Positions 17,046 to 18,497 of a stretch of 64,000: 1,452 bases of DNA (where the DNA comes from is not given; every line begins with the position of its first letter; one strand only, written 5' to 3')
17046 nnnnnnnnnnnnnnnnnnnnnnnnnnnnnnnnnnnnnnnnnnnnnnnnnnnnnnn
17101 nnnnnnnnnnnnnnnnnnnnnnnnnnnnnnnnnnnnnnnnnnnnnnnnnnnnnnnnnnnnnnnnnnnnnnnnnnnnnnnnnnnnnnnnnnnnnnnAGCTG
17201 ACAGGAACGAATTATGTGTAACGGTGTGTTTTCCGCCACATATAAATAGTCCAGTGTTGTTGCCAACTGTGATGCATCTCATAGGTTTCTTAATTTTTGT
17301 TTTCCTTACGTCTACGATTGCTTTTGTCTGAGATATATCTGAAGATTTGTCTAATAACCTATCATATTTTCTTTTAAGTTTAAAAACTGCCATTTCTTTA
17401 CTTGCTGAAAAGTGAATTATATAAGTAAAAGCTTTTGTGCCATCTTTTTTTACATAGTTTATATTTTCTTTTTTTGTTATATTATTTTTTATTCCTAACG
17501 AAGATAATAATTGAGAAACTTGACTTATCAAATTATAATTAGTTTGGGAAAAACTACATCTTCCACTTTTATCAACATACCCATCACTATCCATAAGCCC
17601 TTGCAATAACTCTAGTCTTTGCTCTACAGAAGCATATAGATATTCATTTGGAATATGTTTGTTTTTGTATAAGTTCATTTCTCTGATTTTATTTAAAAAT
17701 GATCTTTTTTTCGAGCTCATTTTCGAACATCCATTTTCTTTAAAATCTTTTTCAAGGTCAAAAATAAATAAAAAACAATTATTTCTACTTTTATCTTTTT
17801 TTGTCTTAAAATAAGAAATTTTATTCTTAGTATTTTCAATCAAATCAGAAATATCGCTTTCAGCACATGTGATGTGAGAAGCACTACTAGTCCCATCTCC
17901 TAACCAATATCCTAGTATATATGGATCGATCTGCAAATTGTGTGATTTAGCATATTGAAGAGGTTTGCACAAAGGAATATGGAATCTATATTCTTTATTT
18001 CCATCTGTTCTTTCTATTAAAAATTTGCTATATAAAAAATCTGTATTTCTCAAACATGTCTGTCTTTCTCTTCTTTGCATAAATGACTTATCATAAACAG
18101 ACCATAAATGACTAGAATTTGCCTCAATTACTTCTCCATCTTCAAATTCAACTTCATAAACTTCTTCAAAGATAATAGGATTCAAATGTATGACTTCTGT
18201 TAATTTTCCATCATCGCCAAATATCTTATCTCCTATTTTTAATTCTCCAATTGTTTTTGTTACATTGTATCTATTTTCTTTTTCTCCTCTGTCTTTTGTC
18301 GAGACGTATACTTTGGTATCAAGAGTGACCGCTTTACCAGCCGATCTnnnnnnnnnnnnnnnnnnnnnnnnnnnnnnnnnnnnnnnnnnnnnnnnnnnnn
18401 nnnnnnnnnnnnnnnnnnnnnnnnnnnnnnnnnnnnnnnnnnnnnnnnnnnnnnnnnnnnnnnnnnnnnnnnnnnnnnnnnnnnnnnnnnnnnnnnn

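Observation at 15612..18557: Terminase large subunit interrupted in its P-loop by a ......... intein with an Ala1 start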

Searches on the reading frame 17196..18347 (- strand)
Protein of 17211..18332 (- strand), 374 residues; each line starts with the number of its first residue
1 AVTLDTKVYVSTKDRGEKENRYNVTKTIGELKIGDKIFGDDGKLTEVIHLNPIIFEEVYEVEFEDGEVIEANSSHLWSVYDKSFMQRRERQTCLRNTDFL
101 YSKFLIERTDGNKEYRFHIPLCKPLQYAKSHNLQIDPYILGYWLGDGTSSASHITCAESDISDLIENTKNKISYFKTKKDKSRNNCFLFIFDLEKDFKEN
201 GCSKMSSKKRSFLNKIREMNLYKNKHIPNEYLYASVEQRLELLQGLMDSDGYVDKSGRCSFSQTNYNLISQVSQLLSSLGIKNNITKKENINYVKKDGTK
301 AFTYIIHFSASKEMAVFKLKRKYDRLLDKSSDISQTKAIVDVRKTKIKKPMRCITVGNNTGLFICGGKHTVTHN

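Call 4: search_protein_families(library=pfam, proteins=[window:17211-18332:-], max_evalue=1)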
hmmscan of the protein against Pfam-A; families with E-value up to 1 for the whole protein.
seq(374 aa): 4 families
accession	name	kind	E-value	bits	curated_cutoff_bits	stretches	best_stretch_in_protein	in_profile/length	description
PF14528.11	LAGLIDADG_3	-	3.5e-14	53.2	22.5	1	237-294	1-56/82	LAGLIDADG-like domain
PF05204.19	Hom_end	-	8.8e-09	35.9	21.1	1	227-311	2-87/110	Homing endonuclease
PF05203.21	Hom_end_hint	-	0.0017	18.8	32.1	1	26-65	16-54/228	Hom_end-associated Hint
PF23614.1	DUF7141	-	0.16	12.2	27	1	58-76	15-33/61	Domain of unknown function (DUF7141)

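Call 8: search_solved_structures(query=window:17211-18332:-, max_evalue=1, show_alignments=3)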
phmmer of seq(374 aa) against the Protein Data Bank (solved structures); distinct sequences matched with E-value up to 1: 13.
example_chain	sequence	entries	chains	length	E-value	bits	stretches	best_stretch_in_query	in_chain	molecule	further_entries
6rix_A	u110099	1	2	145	5.3e-09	39.3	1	27-79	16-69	Replicative DNA helicase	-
6riy_A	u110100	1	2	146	1.8e-08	37.6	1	27-79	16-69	Replicative DNA helicase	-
1jva_A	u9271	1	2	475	2e-06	30.9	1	135-310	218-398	VMA1-DERIVED HOMING ENDONUCLEASE X10SSS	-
6bs8_A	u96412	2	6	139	2.4e-06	30.6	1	27-78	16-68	Replicative DNA helicase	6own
1um2_A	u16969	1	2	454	2.5e-06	30.6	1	135-310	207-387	ENDONUCLEASE PI-SCEI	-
1dfa_A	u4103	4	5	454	2.5e-06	30.6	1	135-310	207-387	PI-SCEI ENDONUCLEASE | ENDONUCLEASE PI-SCEI | PI-SCEI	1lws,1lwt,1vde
1ef0_A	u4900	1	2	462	2.6e-06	30.5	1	135-310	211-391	PI-SCEI ENDONUCLEASE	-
9cop_A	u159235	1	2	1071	2e-05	27.5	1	135-310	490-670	V-type proton ATPase catalytic subunit A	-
1dq3_A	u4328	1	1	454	0.0049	19.7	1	137-305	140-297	ENDONUCLEASE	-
6riz_A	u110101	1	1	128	0.016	18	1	26-104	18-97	gp41-1 intein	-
6qaz_A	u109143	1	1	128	0.34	13.6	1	26-104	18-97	cyanophage-like gp41-1 intein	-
6d48_E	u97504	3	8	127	0.83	12.4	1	139-202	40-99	Myeloid cell surface antigen CD33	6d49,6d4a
2dch_X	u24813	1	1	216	0.93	12.2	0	241-284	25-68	putative homing endonuclease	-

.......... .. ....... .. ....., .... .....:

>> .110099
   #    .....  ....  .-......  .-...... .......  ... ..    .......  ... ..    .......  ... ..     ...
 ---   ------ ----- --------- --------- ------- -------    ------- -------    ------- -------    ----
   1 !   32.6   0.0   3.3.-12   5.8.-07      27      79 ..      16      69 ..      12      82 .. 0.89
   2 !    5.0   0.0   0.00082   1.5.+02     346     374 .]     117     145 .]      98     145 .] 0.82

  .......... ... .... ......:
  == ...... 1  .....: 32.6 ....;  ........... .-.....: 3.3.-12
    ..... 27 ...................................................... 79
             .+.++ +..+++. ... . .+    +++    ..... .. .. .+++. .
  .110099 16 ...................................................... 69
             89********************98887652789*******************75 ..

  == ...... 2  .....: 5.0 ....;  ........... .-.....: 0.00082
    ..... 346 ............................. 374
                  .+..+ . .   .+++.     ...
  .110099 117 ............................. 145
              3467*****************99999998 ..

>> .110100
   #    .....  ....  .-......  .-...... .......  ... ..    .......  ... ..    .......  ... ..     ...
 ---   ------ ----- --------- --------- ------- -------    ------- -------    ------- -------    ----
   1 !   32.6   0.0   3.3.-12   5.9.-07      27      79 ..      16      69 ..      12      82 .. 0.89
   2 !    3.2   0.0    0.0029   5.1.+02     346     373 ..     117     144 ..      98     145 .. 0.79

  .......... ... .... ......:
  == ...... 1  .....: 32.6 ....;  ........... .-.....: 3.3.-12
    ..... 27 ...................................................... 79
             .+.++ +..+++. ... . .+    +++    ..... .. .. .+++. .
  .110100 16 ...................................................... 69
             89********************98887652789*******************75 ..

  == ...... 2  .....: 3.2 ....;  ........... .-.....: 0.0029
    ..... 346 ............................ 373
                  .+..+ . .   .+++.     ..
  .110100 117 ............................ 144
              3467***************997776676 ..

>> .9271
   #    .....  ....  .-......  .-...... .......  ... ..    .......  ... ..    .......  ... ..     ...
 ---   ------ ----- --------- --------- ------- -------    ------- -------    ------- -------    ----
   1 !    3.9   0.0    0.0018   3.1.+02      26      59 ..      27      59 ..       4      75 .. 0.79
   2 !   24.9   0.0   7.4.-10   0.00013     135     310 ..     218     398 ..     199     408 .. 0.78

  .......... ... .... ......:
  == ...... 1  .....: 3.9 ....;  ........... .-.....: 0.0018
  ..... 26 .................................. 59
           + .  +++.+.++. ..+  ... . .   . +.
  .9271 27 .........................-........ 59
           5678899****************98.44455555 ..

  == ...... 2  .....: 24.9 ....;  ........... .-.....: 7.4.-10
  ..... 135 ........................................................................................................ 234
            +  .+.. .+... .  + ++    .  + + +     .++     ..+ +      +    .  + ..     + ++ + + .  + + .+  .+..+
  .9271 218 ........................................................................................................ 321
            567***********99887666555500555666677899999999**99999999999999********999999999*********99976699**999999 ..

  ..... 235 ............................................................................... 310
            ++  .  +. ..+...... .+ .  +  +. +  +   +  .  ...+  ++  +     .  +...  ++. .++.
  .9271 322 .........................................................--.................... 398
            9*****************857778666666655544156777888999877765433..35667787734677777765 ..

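Call 19: find_homologous_proteins(query=window:17211-18332:-, max_evalue=0.001)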
Query seq(374 aa) (374 aa): 181 proteins with E <= 0.001 among 2510 candidates; the best 120 are listed.
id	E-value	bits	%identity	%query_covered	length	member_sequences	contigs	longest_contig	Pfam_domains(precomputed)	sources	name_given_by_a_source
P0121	9.3e-130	451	58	100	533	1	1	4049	PF05204.20,PF14528.12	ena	-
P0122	4.9e-129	449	56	100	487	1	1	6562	PF05204.20,PF14528.12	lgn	-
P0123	1.2e-128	448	57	99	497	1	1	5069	PF14528.12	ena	-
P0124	1.1e-113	399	51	100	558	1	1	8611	PF05204.20,PF14528.12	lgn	-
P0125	1.8e-112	395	51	99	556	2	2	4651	PF05204.20,PF14528.12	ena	-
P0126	4.4e-112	393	51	100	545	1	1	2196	PF05204.20,PF14528.12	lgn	-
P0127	5.5e-111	390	50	100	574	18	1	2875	PF05204.20,PF14528.12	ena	-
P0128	2.2e-110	388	50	100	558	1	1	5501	PF14528.12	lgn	-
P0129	8.0e-107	376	51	99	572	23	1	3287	PF05204.20,PF14528.12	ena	-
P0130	1.0e-105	372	47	100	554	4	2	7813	PF14528.12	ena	-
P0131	1.8e-105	372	50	100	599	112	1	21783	PF14528.12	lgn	-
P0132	7.2e-105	370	50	100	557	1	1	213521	PF14528.12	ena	-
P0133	1.3e-104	369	46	100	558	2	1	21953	PF14528.12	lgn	-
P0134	4.3e-104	367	48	100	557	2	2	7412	PF14528.12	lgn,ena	-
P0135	9.9e-104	366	49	100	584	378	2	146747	PF14528.12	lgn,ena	-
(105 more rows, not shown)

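Call 38: predict_structure(alignment_id=A2)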
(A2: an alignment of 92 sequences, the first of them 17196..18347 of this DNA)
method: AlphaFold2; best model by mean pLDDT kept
length: 384 residues; sequences in the alignment: 92
mean_pLDDT: 93.6   pTM: 0.92
mean pLDDT of the five models: 93.6, 93.1, 93.1, 92.8, 92.5
residues with pLDDT >= 90: 332; 70-90: 32; 50-70: 18; < 50: 2
segments of 3 or more residues with pLDDT < 50: none
pLDDT, mean of each block of 10 residues (from residue 1): 81 85 71 97 97 96 98 97 91 82 96 91 97 89 98 97 97 97 97 98 97 97 97 95 98 98 97 97 97 84 90 98 98 96 98 97 95 92 57
secondary structure, 60 per line:
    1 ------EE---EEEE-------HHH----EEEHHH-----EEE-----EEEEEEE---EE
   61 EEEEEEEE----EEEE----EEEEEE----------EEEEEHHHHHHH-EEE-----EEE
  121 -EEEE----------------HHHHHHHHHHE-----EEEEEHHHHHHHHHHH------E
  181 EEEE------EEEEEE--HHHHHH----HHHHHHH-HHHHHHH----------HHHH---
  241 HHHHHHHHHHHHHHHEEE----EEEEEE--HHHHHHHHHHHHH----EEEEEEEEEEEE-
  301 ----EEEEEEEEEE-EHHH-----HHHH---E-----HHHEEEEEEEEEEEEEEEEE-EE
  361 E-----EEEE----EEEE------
elements in order: E12-15 E30-32 E41-43 E49-55 E59-68 E73-76 E81-86 E97-101 H102-108 E110-112 E118-120 E122-125 H142-151 E158-162 H163-173 E180-184 E191-196 H199-204 H209-215 H217-223 H234-237 H241-255 E256-258 E263-268 H271-283 E288-299 E305-314 H325-328 E341-357 E359-361 E367-370 E375-378

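Call 41: fold_search(model_id=the predicted structure, library=pdb)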
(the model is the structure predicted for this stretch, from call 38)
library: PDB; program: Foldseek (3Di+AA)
matches with E <= 10: 752; with E <= 0.001: 57
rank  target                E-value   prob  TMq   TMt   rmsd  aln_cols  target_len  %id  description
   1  1ef0_A                7.0e-20  1.00  0.68  0.62   9.0       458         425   16  CRYSTAL STRUCTURE OF PI-SCEI MINIPRECURSOR (released 2000-06-07)
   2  1vde_B                5.1e-19  1.00  0.68  0.61   7.6       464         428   15  PI-SCEI, A HOMING ENDONUCLEASE WITH PROTEIN SPLICING ACTIVITY (released 1998-04-08)
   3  1jva_A                7.7e-19  1.00  0.66  0.60   8.3       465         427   15  CRYSTAL STRUCTURE OF THE VMA1-DERIVED ENDONUCLEASE BEARING THE N AND C EXTEIN PROPEPTIDES (released 2002-08-29)
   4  1vde_A                2.4e-18  1.00  0.68  0.61   8.0       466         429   16  PI-SCEI, A HOMING ENDONUCLEASE WITH PROTEIN SPLICING ACTIVITY (released 1998-04-08)
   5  1jva_B                3.0e-18  1.00  0.67  0.60   9.1       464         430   14  CRYSTAL STRUCTURE OF THE VMA1-DERIVED ENDONUCLEASE BEARING THE N AND C EXTEIN PROPEPTIDES (released 2002-08-29)
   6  1dfa                  4.9e-18  1.00  0.62  0.59   7.9       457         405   15  CRYSTAL STRUCTURE OF PI-SCEI IN C2 SPACE GROUP (released 1999-12-08)
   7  7qsu                  7.9e-18  1.00  0.53  0.55   6.9       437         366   17  Crystal structure of homing endonuclease-associated TliVMA intein (C1A, d333-339) (released 2022-03-30)
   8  1lws_A                1.4e-17  1.00  0.64  0.58   9.1       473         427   16  Crystal structure of the intein homing endonuclease PI-SceI bound to its recognition sequence (released 2002-09-27)
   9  1lwt_A                2.3e-17  1.00  0.67  0.58   8.7       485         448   15  Crystal structure of the intein homing endonuclease PI-SceI bound to its substrate DNA (Ca2+ free) (released 2002-09-27)
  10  1ef0_B                2.4e-16  1.00  0.63  0.62   8.2       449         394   16  CRYSTAL STRUCTURE OF PI-SCEI MINIPRECURSOR (released 2000-06-07)
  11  1um2_B                4.9e-16  1.00  0.66  0.61   8.7       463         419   14  Crystal Structure of the Vma1-Derived Endonuclease with the Ligated Extein Segment (released 2004-09-22)
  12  1um2_A                3.8e-15  1.00  0.66  0.61   9.0       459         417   15  Crystal Structure of the Vma1-Derived Endonuclease with the Ligated Extein Segment (released 2004-09-22)
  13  7qss                  4.8e-15  1.00  0.51  0.46  10.2       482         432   14  Crystal structure of homing endonuclease-associated TliVMA intein (C1A) (released 2022-03-30)
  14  1dq3                  2.7e-13  1.00  0.57  0.49   6.8       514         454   14  CRYSTAL STRUCTURE OF AN ARCHAEAL INTEIN-ENCODED HOMING ENDONUCLEASE PI-PFUI (released 2000-07-05)
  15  7qst                  7.3e-13  1.00  0.52  0.54   8.8       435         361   15  Crystal structure of homing endonuclease-associated PhoVMA intein (C1A) (released 2022-03-30)
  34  6rix_B                1.6e-05  1.00  0.19  0.55   2.2        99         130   27  Crystal structure of MchDnaB-1 intein (released 2020-05-13)
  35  6riy_B                1.6e-05  1.00  0.20  0.54   4.2       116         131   25  Crystal structure of MchDnaB-1 intein (N145AA) (released 2020-05-13)
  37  6riy_A                2.0e-05  1.00  0.18  0.51   5.6       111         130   25  Crystal structure of MchDnaB-1 intein (N145AA) (released 2020-05-13)
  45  6bs8_C                3.4e-05  1.00  0.19  0.56   2.5        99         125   25  The class 3 DnaB intein from Mycobacterium smegmatis (released 2018-11-21)
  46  6rix_A                3.4e-05  1.00  0.20  0.57   7.3       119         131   24  Crystal structure of MchDnaB-1 intein (released 2020-05-13)
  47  6bs8_A                4.9e-05  1.00  0.19  0.57   2.6       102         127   25  The class 3 DnaB intein from Mycobacterium smegmatis (released 2018-11-21)
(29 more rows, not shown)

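Call 68: search_protein_representatives(protein=window:17211-18332:-)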
Query: 374 residues. Proteins with E-value up to 0.001 (for the whole library): 17324; up to 1e-10: 12809; up to 1e-30: 1756. The best 150 are listed.
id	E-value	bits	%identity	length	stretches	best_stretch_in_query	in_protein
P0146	6.8e-86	305.5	42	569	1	3-374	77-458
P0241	2.9e-83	296.8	38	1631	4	26-374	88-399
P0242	1.3e-80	288.1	38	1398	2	28-374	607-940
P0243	9.7e-78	278.6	46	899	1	50-374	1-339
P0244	1.3e-76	274.9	36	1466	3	28-374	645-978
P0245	1.3e-75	271.6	36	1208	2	26-374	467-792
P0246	5.0e-73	263.1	34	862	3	26-374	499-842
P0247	6.1e-73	262.8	34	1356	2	27-374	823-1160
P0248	6.3e-73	262.8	35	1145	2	27-374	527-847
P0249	9.9e-72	258.9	34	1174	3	27-374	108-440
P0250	1.4e-71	258.4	28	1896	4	27-374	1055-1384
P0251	3.7e-71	257.0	35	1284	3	25-374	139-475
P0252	1.2e-70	255.3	32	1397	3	110-374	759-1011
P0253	1.2e-70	255.3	33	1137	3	25-374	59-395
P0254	3.0e-70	254.0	33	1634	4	128-373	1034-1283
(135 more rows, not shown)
